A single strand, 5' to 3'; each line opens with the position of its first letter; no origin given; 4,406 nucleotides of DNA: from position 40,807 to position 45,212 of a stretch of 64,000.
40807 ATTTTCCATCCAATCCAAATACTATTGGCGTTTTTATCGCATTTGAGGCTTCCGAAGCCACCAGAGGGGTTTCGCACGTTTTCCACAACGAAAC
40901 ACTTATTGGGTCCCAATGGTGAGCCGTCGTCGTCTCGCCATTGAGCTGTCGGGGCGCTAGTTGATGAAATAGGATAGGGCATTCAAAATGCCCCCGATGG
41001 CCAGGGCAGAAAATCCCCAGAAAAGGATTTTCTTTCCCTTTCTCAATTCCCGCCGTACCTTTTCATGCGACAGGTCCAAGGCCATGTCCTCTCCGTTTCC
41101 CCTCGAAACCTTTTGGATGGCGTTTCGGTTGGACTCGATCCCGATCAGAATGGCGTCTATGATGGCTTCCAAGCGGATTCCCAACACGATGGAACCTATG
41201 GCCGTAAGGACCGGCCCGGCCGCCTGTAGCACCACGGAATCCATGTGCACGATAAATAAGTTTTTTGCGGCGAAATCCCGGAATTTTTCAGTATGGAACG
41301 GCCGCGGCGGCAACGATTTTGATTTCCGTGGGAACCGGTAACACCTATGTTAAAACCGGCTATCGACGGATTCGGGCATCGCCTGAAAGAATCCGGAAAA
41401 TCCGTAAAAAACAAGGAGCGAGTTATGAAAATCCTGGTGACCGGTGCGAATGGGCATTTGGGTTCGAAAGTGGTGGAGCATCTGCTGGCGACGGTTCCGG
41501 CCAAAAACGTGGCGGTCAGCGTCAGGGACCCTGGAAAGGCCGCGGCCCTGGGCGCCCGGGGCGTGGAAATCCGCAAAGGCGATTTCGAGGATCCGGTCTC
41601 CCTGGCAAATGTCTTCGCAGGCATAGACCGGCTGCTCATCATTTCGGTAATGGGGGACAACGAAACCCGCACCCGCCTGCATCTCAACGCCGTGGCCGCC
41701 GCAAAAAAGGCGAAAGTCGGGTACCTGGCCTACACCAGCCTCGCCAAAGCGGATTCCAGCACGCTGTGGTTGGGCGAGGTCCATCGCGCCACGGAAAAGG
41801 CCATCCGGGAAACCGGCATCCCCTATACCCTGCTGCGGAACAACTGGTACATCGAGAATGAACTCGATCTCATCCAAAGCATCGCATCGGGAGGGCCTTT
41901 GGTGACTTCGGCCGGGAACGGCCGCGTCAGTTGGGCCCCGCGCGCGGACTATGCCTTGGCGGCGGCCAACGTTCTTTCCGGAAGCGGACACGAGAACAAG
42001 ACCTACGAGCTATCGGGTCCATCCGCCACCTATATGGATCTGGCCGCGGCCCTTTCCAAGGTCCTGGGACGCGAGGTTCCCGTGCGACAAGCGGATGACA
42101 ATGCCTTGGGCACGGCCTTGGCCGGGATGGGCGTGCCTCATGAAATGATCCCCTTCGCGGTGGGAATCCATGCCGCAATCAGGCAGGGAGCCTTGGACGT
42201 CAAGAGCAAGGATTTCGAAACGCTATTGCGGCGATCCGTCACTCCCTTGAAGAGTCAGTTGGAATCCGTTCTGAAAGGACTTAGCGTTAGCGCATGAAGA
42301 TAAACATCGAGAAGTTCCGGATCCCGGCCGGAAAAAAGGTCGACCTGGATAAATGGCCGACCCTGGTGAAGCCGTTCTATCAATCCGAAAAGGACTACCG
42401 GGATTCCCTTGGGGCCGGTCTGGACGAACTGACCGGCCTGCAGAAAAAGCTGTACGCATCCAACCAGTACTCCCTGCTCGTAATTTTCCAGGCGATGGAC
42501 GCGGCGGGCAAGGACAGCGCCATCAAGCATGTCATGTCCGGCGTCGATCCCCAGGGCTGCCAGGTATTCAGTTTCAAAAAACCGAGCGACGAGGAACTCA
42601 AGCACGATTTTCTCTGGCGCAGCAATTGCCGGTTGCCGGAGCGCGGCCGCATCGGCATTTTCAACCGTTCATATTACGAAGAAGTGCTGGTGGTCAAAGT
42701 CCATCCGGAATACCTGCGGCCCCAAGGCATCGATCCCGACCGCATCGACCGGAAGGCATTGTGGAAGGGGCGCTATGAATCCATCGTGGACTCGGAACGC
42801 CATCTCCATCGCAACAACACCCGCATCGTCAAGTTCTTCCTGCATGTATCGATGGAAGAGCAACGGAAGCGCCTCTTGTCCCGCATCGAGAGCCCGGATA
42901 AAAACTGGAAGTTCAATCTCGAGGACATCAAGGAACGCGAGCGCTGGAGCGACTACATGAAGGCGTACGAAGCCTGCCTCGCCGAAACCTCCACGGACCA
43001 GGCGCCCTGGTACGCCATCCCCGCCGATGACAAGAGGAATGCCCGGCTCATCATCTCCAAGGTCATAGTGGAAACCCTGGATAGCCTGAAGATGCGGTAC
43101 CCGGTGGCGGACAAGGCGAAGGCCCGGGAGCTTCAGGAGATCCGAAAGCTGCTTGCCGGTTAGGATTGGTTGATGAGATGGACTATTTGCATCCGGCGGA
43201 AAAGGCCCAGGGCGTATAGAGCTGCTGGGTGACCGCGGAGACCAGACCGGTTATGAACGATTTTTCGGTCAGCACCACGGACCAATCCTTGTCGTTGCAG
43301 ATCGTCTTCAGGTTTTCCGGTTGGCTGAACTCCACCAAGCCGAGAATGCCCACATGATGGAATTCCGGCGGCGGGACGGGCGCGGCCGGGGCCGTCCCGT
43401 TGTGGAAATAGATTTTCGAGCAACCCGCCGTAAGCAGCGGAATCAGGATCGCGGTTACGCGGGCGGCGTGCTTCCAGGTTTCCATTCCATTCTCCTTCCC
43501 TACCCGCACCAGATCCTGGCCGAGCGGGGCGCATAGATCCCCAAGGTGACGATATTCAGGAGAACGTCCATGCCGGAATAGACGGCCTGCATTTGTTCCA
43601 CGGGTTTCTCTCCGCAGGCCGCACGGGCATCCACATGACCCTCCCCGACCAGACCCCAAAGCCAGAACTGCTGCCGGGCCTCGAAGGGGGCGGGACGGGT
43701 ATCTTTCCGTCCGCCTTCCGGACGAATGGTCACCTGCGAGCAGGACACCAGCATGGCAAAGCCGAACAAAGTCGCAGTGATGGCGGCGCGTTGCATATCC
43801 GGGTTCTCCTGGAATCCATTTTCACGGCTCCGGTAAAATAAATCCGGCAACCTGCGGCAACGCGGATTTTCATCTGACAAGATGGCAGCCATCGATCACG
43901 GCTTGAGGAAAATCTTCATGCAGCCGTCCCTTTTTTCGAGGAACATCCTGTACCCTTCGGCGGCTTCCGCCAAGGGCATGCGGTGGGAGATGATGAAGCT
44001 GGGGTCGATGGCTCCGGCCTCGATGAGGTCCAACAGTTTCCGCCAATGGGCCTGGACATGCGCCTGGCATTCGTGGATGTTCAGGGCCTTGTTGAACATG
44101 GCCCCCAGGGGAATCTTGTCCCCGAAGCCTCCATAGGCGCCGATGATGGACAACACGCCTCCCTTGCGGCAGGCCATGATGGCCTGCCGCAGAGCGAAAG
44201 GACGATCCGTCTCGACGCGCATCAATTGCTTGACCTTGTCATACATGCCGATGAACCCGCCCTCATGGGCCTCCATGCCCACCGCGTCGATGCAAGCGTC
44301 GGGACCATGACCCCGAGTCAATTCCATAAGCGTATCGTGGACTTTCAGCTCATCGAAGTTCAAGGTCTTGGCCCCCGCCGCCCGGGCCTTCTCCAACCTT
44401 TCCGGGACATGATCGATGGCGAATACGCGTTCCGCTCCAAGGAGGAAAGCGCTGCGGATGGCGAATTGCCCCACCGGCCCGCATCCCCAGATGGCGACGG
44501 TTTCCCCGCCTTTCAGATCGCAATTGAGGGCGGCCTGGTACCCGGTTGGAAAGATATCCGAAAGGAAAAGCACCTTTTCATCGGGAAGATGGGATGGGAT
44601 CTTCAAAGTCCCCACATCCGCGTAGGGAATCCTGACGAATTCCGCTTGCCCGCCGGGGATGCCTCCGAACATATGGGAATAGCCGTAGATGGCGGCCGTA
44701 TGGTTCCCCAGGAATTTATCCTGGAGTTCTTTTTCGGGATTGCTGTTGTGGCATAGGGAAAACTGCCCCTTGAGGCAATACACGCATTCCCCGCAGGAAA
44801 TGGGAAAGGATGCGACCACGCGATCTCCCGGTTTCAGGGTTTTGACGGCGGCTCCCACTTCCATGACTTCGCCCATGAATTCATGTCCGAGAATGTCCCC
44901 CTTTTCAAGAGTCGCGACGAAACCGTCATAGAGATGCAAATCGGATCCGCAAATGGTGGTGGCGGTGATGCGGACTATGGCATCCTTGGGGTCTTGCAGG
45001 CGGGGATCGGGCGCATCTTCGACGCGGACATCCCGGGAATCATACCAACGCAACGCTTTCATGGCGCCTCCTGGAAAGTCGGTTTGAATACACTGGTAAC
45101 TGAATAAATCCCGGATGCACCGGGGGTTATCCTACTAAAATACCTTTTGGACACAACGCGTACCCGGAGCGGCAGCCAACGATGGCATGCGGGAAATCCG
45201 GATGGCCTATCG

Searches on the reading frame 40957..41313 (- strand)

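Call 3: search_protein_families(library=pfam, proteins=[window:40957-41313:-], max_evalue=1)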
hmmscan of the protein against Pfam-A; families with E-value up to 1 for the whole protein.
window:40957-41313:- (118 aa): 0 families

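Call 4: search_protein_families(library=ncbifam, proteins=[window:40957-41313:-], max_evalue=1)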
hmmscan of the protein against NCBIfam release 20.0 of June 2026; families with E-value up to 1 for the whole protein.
window:40957-41313:- (118 aa): 3 families
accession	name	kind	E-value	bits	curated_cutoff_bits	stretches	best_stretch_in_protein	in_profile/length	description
NF004458.0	PRK05787.2-1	equivalog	0.045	13.3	324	1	9-98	46-134/195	cobalt-precorrin-7 (C(5))-methyltransferase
NF011916.0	PRK15386.1-5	equivalog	0.07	11.8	977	1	34-103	184-252/454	EspK/GogB family type III secretion system effector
NF001441.0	PRK00304.1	equivalog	0.14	12.2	126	1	72-99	27-54/75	hypothetical protein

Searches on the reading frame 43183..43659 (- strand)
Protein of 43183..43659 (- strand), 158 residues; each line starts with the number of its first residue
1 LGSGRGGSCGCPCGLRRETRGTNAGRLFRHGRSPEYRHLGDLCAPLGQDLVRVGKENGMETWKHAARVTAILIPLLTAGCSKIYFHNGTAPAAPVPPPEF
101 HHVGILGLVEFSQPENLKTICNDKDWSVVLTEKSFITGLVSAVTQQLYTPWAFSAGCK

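Call 23: search_protein_families(library=pfam, proteins=[window:43183-43659:-], max_evalue=0.001)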
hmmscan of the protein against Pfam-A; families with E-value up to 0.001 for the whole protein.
window:43183-43659:- (158 aa): 1 family
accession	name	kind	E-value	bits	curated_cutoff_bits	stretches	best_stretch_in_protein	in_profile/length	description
PF06291.16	Lambda_Bor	-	6.3e-09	36.3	25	1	101-150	20-68/75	Bor protein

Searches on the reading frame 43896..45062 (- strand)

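Call 23: search_protein_families(library=pfam, proteins=[window:43896-45062:-], max_evalue=0.001)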
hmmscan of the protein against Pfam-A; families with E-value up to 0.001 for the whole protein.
window:43896-45062:- (388 aa): 2 families
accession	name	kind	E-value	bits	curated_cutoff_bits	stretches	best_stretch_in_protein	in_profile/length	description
PF08240.17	ADH_N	-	5.2e-24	84.9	23.5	1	25-150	2-99/104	Alcohol dehydrogenase GroES-like domain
PF00107.32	ADH_zinc_N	-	9e-17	61.7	31.8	1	196-263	1-68/129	Zinc-binding dehydrogenase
